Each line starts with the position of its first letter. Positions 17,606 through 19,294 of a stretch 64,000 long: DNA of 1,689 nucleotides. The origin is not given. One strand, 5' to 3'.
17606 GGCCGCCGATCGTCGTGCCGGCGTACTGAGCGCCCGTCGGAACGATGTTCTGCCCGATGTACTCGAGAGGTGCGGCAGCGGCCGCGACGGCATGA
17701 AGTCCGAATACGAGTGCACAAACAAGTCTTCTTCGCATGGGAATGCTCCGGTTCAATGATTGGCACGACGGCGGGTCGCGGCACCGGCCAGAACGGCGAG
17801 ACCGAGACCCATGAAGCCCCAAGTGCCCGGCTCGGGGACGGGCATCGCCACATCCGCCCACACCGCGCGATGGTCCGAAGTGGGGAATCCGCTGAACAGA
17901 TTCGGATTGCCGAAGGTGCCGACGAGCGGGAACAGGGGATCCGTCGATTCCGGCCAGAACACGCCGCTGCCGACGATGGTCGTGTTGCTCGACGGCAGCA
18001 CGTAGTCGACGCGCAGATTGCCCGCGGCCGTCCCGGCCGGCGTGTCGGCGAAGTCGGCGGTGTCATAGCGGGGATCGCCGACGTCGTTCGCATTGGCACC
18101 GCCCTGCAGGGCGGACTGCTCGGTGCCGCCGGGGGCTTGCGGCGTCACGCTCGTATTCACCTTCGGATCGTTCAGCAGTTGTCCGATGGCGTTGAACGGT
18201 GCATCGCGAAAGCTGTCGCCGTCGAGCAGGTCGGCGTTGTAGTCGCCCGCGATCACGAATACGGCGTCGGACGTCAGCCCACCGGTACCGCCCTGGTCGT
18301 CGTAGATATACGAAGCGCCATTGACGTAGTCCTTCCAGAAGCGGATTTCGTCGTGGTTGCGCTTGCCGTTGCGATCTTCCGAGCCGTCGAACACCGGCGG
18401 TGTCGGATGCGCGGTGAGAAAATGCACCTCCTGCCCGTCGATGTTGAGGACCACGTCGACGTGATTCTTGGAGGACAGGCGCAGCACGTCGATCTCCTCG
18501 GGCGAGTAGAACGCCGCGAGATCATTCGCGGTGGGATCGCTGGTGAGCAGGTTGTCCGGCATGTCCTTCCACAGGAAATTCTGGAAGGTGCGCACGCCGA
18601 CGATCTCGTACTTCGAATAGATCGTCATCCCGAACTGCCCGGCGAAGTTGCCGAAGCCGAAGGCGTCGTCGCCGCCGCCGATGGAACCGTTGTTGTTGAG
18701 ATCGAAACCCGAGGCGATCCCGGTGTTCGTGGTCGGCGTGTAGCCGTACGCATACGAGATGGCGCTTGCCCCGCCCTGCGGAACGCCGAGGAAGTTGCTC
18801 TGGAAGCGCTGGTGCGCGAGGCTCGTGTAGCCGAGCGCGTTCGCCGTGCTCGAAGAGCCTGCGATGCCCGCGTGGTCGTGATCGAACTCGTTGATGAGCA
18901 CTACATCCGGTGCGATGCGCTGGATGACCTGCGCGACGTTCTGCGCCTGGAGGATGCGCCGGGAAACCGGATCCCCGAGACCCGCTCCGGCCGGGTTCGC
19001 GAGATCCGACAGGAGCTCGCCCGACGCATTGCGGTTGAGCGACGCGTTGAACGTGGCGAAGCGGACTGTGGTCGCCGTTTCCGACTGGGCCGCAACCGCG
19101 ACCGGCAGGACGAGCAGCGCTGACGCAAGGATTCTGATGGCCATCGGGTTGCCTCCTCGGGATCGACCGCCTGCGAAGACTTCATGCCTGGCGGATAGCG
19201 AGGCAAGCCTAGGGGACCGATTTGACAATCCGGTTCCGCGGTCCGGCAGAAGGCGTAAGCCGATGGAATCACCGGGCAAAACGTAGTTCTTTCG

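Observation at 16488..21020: Three adjacent PEP-CTERM-anchored predicted phosphoesterases (phytase-like, EEP, choice-of-anchor-I/alkaline-phosphatase-like)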

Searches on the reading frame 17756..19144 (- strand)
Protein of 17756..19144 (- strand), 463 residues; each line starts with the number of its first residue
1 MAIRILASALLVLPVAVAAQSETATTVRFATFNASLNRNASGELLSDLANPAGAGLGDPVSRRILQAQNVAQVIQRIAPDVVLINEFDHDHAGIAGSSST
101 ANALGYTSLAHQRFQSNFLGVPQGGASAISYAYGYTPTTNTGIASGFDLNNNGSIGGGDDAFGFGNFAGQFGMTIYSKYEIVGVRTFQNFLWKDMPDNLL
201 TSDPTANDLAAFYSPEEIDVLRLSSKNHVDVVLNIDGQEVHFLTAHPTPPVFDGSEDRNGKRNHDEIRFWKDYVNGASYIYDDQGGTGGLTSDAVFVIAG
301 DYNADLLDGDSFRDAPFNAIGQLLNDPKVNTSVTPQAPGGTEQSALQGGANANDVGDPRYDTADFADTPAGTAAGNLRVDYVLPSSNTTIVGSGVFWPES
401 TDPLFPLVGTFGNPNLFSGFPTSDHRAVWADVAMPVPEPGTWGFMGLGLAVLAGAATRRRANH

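Call 3: search_protein_families(library=pfam, proteins=[window:17756-19144:-], max_evalue=0.01)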
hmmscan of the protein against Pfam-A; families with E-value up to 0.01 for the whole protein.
seq(463 aa): 2 families
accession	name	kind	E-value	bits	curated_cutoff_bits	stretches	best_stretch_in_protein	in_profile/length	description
PF03372.29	Exo_endo_phos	-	4.2e-20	72.9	24.5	1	37-425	8-225/225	Endonuclease/Exonuclease/phosphatase family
PF07589.16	PEP-CTERM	-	4.8e-06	26.9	20.7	1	435-460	1-24/24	PEP-CTERM motif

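Call 4: search_protein_families(library=ncbifam, proteins=[window:17756-19144:-], max_evalue=0.01)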
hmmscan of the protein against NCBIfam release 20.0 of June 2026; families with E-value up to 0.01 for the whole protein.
seq(463 aa): 7 families
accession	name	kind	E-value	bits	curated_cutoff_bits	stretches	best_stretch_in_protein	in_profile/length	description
NF038126.1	PEP_CTERM_FxDxF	subfamily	2.9e-05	24.4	50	1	434-459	140-165/165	FxDxF family PEP-CTERM protein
NF038119.1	PEP_CTERM_MHFG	equivalog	5.3e-05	23.7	100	1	425-460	225-260/260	MHFG family PEP-CTERM protein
NF035944.1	PEPxxWA-CTERM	domain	0.00015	21.6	35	1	436-460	1-24/24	PEPxxWA-CTERM sorting domain-containing protein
NF038129.1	PEP_NF038129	equivalog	0.00035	20.5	65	1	432-459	167-194/194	NF038129 family PEP-CTERM protein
NF041538.1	PEP_EDSA_1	subfamily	0.00061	19.5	100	1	430-459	278-307/307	EDSAP-1 family PEP-CTERM protein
TIGR02595.1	PEP_CTERM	domain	0.0026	18.5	16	1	436-460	1-22/24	PEP-CTERM sorting domain-containing protein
NF038125.1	PEP_CTERM_THxN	subfamily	0.007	16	85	1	434-458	222-245/246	THxN family PEP-CTERM protein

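Call 11: search_solved_structures(query=window:17756-19144:-, max_evalue=1, show_alignments=1)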
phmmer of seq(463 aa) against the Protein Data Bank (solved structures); distinct sequences matched with E-value up to 1: 1.
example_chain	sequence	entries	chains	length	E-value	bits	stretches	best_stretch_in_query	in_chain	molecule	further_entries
6x89_A6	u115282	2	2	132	0.64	11.8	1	173-239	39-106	NADH dehydrogenase [ubiquinone] 1 alpha subcomplex subunit 6 | NDUA6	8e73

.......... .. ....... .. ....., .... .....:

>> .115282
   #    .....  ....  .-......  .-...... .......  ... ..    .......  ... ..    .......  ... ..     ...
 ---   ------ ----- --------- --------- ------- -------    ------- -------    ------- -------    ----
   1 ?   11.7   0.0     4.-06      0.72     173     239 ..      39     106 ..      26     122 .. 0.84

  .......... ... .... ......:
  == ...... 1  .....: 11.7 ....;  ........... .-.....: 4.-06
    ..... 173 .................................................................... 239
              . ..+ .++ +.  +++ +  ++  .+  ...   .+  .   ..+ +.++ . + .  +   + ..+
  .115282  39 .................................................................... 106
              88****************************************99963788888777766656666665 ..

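Call 20: find_homologous_proteins(query=window:17756-19144:-, max_evalue=0.00001)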
Query seq(463 aa) (463 aa): 8000 proteins with E <= 0.00001 among 8000 candidates; the best 120 are listed.
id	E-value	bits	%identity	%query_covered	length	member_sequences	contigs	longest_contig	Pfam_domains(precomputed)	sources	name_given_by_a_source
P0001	0.0e+0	1043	100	100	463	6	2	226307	PF07589.17,PF03372.30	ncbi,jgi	-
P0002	3.2e-266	901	86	100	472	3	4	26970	PF07589.17,PF03372.30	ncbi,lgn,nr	ncbi:MAG: endonuclease/exonuclease/phosphatase family protein [Burkholderiales bacterium]|nr:endonuc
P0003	2.3e-253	859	84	95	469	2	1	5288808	PF03372.30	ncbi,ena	-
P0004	8.4e-187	640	66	95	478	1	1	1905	PF07589.17,PF03372.30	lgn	-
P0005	2.0e-182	625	63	99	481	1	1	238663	PF07589.17,PF03372.30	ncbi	ncbi:MAG: endonuclease/exonuclease/phosphatase family protein [Pseudomonadota bacterium]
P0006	2.3e-179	615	62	98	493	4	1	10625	PF07589.17,PF03372.30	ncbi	-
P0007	5.2e-179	614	64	90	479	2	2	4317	PF03372.30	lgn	-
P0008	2.4e-178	612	64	94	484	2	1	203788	PF07589.17,PF03372.30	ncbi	-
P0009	8.7e-177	607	63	94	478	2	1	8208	PF07589.17,PF03372.30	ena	-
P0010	8.9e-177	606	62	99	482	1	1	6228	PF07589.17,PF03372.30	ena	-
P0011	9.0e-177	606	64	95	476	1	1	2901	PF07589.17,PF03372.30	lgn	-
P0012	1.0e-176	606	62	99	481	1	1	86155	PF07589.17,PF03372.30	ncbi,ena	-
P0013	1.3e-176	606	62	99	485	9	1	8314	PF03372.30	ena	-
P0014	2.7e-176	605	63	95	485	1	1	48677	PF07589.17,PF03372.30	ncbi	-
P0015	2.7e-176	605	64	94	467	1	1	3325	PF07589.17,PF03372.30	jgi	jgi:3-phytase/alkaline phosphatase D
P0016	5.5e-176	604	61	97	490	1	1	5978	PF07589.17,PF03372.30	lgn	-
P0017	5.9e-176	604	62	99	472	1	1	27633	PF07589.17,PF03372.30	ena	-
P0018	1.2e-175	603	62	99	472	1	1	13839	PF07589.17,PF03372.30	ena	-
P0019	1.4e-175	602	65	90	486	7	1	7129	PF03372.30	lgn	-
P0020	1.6e-175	602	64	95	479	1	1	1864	PF07589.17,PF03372.30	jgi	jgi:3-phytase/alkaline phosphatase D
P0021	1.6e-175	602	64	95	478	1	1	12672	PF07589.17,PF03372.30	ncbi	-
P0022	2.0e-175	602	62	99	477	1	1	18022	PF07589.17,PF03372.30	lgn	-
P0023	2.5e-175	602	62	99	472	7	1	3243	PF07589.17,PF03372.30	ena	-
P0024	3.2e-175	601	62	99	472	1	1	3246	PF07589.17,PF03372.30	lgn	-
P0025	3.6e-175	601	63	94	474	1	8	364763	PF07589.17,PF03372.30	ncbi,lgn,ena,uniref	ncbi:endonuclease/exonuclease/phosphatase family protein [Methyloversatilis sp.]|uniref:endonuclease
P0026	4.0e-175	601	64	96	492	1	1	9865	PF07589.17,PF03372.30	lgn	-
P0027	4.2e-175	601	63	94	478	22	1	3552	PF07589.17,PF03372.30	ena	-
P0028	4.9e-175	601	61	99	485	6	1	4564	PF07589.17,PF03372.30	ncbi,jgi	jgi:hypothetical protein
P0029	5.1e-175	601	61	98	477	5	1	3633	PF07589.17,PF03372.30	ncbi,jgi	-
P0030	5.5e-175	601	63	98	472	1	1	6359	PF07589.17,PF03372.30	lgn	-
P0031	6.0e-175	600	62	95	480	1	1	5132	PF03372.30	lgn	-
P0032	6.4e-175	600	63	94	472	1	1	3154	PF07589.17,PF03372.30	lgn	-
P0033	7.8e-175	600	62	99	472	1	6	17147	PF07589.17,PF03372.30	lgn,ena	-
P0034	7.9e-175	600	63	94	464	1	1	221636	PF07589.17,PF03372.30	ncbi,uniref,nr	ncbi:endonuclease/exonuclease/phosphatase family protein [Methyloversatilis sp. XJ19-49]|uniref:endo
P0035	8.0e-175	600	62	99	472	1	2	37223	PF07589.17,PF03372.30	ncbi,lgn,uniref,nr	ncbi:endonuclease/exonuclease/phosphatase family protein [Methyloversatilis sp.]|uniref:endonuclease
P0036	1.6e-174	599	62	98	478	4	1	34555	PF07589.17,PF03372.30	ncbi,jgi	jgi:3-phytase/alkaline phosphatase D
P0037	1.7e-174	599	62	99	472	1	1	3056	PF07589.17,PF03372.30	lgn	-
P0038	3.0e-174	598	60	99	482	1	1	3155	PF07589.17,PF03372.30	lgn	-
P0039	3.4e-174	598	62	98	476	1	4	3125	PF07589.17,PF03372.30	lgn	-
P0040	7.7e-174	597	62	99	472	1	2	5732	PF07589.17,PF03372.30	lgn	-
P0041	1.1e-173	596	63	94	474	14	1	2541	PF07589.17,PF03372.30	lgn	-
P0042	1.1e-173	596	62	99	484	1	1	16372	PF07589.17,PF03372.30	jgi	jgi:hypothetical protein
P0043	1.3e-173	596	63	94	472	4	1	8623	PF07589.17,PF03372.30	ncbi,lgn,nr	ncbi:MAG: endonuclease/exonuclease/phosphatase family protein [Rhodanobacter thiooxydans]|nr:endonuc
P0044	1.4e-173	596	62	98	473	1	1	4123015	PF07589.17,PF03372.30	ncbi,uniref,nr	ncbi:endonuclease/exonuclease/phosphatase family protein [Methyloversatilis thermotolerans]|uniref:e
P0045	2.2e-173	595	64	95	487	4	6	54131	PF07589.17,PF03372.30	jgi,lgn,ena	-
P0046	2.3e-173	595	64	90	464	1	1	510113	PF07589.17,PF03372.30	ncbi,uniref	ncbi:endonuclease/exonuclease/phosphatase family protein [Methyloversatilis sp.]|uniref:endonuclease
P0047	3.3e-173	595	64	94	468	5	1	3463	PF07589.17,PF03372.30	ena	-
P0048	5.8e-173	594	63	94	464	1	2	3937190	PF07589.17,PF03372.30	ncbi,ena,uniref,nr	ncbi:PEP-CTERM -sorting domain protein [Methyloversatilis sp. RAC08]|uniref:endonuclease/exonuclease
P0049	7.5e-173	594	63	95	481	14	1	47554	PF07589.17,PF03372.30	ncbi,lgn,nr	ncbi:MAG: hypothetical protein IOMNBAOH_01772 [Rhodocyclaceae bacterium]|nr:hypothetical protein [Rh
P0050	9.3e-173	593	61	99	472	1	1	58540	PF07589.17,PF03372.30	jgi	jgi:hypothetical protein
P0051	1.3e-172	593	63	94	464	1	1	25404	PF07589.17,PF03372.30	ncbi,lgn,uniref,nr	ncbi:MAG: endonuclease/exonuclease/phosphatase family protein [Methyloversatilis sp.]|uniref:endonuc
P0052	1.5e-172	593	62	95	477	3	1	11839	PF07589.17,PF03372.30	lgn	-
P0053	1.8e-172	592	63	94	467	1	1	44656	PF07589.17,PF03372.30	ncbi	ncbi:MAG: endonuclease/exonuclease/phosphatase family protein [Pseudomonadota bacterium]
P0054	1.9e-172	592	62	94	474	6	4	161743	PF07589.17,PF03372.30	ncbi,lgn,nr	ncbi:MAG: endonuclease/exonuclease/phosphatase family protein [Methyloversatilis sp.]|nr:endonucleas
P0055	2.1e-172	592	63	93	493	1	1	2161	PF07589.17,PF03372.30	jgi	jgi:3-phytase/alkaline phosphatase D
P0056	2.3e-172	592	62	94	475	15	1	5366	PF07589.17,PF03372.30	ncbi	-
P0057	3.0e-172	592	60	99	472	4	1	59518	PF07589.17,PF03372.30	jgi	jgi:hypothetical protein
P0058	4.0e-172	591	61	97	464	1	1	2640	PF07589.17,PF03372.30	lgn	-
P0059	5.5e-172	591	63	92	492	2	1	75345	PF07589.17,PF03372.30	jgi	jgi:hypothetical protein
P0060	6.3e-172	590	61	99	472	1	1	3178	PF07589.17,PF03372.30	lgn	-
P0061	6.7e-172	590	61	99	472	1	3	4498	PF07589.17,PF03372.30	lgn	-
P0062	8.1e-172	590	61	95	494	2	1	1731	PF07589.17,PF03372.30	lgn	-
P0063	1.5e-171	589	63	94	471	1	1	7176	PF03372.30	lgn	-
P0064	1.9e-171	589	62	97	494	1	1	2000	PF07589.17,PF03372.30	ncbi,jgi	jgi:hypothetical protein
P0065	3.4e-171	588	62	99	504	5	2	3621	PF03372.30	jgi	jgi:3-phytase/alkaline phosphatase D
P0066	4.1e-171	588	63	94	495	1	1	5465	PF03372.30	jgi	jgi:hypothetical protein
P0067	4.4e-171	588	63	94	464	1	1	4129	PF07589.17,PF03372.30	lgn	-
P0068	4.5e-171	588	62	94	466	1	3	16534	PF07589.17,PF03372.30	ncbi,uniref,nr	ncbi:endonuclease/exonuclease/phosphatase family protein [Methyloversatilis sp.]|uniref:endonuclease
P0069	8.5e-171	587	61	95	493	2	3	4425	PF07589.17,PF03372.30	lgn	-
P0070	9.5e-171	587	62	91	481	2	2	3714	PF03372.30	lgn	-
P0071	9.9e-171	587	60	99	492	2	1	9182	PF07589.17,PF03372.30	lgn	-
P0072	1.3e-170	586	62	95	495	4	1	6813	PF03372.30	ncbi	-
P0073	1.3e-170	586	61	95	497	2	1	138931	PF03372.30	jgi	jgi:hypothetical protein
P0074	1.6e-170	586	62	94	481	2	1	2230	PF03372.30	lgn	-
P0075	2.5e-170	585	59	99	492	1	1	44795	PF07589.17,PF03372.30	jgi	jgi:3-phytase/alkaline phosphatase D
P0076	2.9e-170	585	61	98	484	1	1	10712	PF03372.30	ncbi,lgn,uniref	ncbi:endonuclease/exonuclease/phosphatase family protein [Roseateles sp.]|uniref:endonuclease/exonuc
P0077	3.1e-170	585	62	95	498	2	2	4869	PF07589.17,PF03372.30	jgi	-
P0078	1.2e-169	583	63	94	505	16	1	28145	PF03372.30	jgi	jgi:3-phytase/alkaline phosphatase D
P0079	1.6e-169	583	61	93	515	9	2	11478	PF07589.17,PF03372.30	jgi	jgi:3-phytase/alkaline phosphatase D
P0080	3.8e-169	581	61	98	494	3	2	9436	PF07589.17,PF03372.30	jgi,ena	-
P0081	4.1e-169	581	61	97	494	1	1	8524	PF07589.17,PF03372.30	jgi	jgi:3-phytase/alkaline phosphatase D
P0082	5.6e-169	581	60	97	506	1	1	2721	PF03372.30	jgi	jgi:3-phytase/alkaline phosphatase D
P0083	2.1e-168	579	61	94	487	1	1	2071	PF03372.30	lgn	-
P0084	3.5e-168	578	62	94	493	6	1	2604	PF07589.17,PF03372.30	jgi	-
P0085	4.2e-168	578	62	95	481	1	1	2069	PF07589.17,PF03372.30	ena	-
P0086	4.2e-168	578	60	96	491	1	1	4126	PF07589.17,PF03372.30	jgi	jgi:hypothetical protein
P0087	4.4e-168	578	59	99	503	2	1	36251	PF03372.30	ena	-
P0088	4.6e-168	578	62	94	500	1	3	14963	PF07589.17,PF03372.30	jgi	jgi:hypothetical protein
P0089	6.6e-168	577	60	98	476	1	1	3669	PF07589.17,PF03372.30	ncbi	-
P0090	1.7e-167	576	60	98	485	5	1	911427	PF07589.17,PF03372.30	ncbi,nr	ncbi:MAG: endonuclease/exonuclease/phosphatase family protein [Betaproteobacteria bacterium]|nr:endo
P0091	1.7e-167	576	59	99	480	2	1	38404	PF07589.17,PF03372.30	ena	-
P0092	1.9e-167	576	60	91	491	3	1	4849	PF07589.17,PF03372.30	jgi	jgi:hypothetical protein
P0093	2.5e-167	575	61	94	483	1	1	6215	PF03372.30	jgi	-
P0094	2.8e-167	575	60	97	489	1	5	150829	PF03372.30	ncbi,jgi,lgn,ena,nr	ncbi:MAG: endonuclease/exonuclease/phosphatase family protein [Methylomonas sp.]|nr:endonuclease/exo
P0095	6.2e-167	574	62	96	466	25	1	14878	PF03372.30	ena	-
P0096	8.4e-167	574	61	94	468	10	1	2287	PF07589.17,PF03372.30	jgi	jgi:hypothetical protein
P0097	1.5e-166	573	59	95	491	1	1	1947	PF03372.30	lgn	-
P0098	1.5e-166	573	60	96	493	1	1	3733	PF07589.17,PF03372.30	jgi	-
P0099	2.5e-166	572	60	97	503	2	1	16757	PF03372.30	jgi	jgi:3-phytase/alkaline phosphatase D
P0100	2.7e-166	572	59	100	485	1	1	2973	PF07589.17,PF03372.30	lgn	-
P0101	2.8e-166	572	62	95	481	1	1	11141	PF07589.17,PF03372.30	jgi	-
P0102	3.2e-166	572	61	94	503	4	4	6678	PF03372.30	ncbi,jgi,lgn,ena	jgi:hypothetical protein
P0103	5.4e-166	571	61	94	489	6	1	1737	PF03372.30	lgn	-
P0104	1.3e-165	570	59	99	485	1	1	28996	PF03372.30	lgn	-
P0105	1.7e-165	569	60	97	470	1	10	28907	PF07589.17,PF03372.30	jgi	jgi:3-phytase/alkaline phosphatase D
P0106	3.1e-165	568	59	98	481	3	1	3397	PF03372.30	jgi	jgi:hypothetical protein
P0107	3.7e-165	568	61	94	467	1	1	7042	PF07589.17,PF03372.30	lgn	-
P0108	6.4e-165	567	61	95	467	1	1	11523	PF03372.30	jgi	jgi:hypothetical protein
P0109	1.0e-164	567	61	94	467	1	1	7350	PF07589.17,PF03372.30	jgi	jgi:hypothetical protein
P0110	1.1e-164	567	61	94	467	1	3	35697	PF07589.17,PF03372.30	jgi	jgi:hypothetical protein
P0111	1.2e-164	567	60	96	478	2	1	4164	PF07589.17,PF03372.30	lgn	-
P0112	3.6e-164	565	60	96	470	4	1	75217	PF03372.30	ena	-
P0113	1.1e-163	563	60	99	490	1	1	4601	PF07589.17,PF03372.30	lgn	-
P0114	1.8e-163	563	60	95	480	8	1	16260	PF03372.30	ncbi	-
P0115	2.0e-163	562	60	96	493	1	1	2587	PF03372.30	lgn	-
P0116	2.2e-163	562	59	96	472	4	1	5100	PF07589.17,PF03372.30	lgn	-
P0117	4.8e-163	561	60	96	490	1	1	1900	PF03372.30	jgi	jgi:Endonuclease/Exonuclease/phosphatase family/PEP-CTERM motif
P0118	4.9e-163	561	62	93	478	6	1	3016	PF03372.30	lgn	-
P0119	1.2e-162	560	58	98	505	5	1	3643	PF03372.30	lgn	-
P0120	3.6e-162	558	59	97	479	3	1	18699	PF07589.17,PF03372.30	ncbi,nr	ncbi:MAG: endonuclease/exonuclease/phosphatase family protein [Nitrosospira sp.]|nr:endonuclease/exo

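Call 21: find_encoding_contigs(protein=P0003, flank=10000, max_places=2)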
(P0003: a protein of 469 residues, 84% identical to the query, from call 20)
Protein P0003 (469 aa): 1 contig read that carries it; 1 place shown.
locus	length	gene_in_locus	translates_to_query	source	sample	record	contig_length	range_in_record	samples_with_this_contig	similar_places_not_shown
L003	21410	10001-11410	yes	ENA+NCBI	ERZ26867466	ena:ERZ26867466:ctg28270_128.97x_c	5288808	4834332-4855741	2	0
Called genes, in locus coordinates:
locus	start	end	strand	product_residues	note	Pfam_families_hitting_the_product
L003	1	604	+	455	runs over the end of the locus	PF01425:Amidase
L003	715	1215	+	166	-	-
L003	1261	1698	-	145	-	-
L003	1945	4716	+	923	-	PF00662:Proton_antipo_N, PF00361:Proton_antipo_M, PF13244:MbhD, PF20501:MbhE, PF04039:MnhB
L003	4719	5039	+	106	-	PF00420:Oxidored_q2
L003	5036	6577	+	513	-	PF00361:Proton_antipo_M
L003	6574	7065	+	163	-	PF01899:MNHE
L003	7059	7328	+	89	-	PF04066:MrpF_PhaF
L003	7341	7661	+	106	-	PF03334:PhaG_MnhG_YufB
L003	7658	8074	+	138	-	PF05099:TerB (faint)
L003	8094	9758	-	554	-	PF22494:choice_anch_I, PF07589:PEP_exosort_dom (weak)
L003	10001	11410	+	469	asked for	PF03372:Exo_endo_phos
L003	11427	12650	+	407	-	PF13449:Phytase-like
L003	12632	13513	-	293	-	PF00892:EamA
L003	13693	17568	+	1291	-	PF00270:DEAD (weak), PF13401:AAA_22 (faint), PF00271:Helicase_C, PF21010:HA2_C, PF07717:OB_NTP_bind, PF11898:DUF3418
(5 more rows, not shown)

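Call 22: find_encoding_contigs(protein=P0048, flank=10000, max_places=2)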
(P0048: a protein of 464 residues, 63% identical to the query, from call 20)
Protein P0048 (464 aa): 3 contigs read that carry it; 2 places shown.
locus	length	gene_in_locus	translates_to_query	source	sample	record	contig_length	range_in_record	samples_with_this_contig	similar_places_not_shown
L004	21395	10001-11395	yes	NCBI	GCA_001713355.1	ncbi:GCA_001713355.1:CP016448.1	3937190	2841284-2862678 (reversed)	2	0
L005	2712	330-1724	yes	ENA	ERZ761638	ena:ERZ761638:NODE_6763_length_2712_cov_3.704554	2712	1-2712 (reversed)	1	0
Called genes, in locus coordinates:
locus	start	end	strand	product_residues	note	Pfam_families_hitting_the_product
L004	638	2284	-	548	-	PF00743:FMO-like, PF01266:DAO (faint), PF07992:Pyr_redox_2 (weak), PF13450:NAD_binding_8, PF13738:Pyr_redox_3, PF13434:Lys_Orn_oxgnase (faint)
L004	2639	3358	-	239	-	PF03695:UPF0149, PF02810:SEC-C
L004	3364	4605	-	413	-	PF01960:ArgJ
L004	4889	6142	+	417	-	PF13449:Phytase-like, PF07589:PEP_exosort_dom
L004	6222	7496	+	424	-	PF03009:GDPD, PF07589:PEP_exosort_dom (weak)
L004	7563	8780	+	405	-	PF03009:GDPD, PF07589:PEP_exosort_dom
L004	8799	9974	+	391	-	PF13449:Phytase-like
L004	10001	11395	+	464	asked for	PF03372:Exo_endo_phos, PF07589:PEP_exosort_dom (weak)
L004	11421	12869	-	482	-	PF08668:HDOD, PF13492:GAF_3 (weak), PF01590:GAF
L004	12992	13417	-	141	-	PF00582:Usp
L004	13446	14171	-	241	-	PF13386:DsbD_2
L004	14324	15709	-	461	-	PF04055:Radical_SAM, PF06969:HemN_C (weak)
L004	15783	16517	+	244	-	PF00027:cNMP_binding, PF13545:HTH_Crp_2, PF00325:Crp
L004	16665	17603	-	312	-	PF01715:IPPT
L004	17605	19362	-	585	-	PF02518:HATPase_c, PF13589:HATPase_c_3, PF01119:DNA_mis_repair, PF08676:MutL_C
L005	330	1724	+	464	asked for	PF03372:Exo_endo_phos, PF07589:PEP_exosort_dom (weak)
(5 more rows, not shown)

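Call 23: find_encoding_contigs(protein=P0094, flank=10000, max_places=2)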
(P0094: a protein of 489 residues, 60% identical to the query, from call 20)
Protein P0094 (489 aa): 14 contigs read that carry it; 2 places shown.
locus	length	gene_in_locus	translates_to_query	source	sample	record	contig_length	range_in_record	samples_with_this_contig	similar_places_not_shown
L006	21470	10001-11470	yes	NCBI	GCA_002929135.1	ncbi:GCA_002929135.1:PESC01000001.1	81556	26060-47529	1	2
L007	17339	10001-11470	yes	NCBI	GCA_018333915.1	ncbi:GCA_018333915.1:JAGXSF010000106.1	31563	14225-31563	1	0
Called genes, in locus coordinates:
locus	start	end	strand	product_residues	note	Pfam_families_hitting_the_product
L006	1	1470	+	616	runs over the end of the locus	PF10102:DUF2341, PF13385:Laminin_G_3, PF02210:Laminin_G_2 (weak), PF01618:MotA_ExbB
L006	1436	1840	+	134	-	PF02472:ExbD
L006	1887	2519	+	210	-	-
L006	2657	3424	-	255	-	PF02463:SMC_N (faint), PF00005:ABC_tran, PF13401:AAA_22 (weak), PF13304:AAA_21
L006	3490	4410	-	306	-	PF00528:BPD_transp_1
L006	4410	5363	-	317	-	PF00528:BPD_transp_1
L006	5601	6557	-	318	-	PF12849:PBP_like_2, PF12727:PBP_like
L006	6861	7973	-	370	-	-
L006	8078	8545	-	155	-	PF04214:DUF411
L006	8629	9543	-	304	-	PF02091:tRNA-synt_2e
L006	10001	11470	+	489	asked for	PF03372:Exo_endo_phos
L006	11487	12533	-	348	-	PF00586:AIRS, PF02769:AIRS_C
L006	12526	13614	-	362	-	PF01924:HypD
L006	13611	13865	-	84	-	PF01455:HupF_HypC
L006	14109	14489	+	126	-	PF02261:Asp_decarbox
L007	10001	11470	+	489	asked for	PF03372:Exo_endo_phos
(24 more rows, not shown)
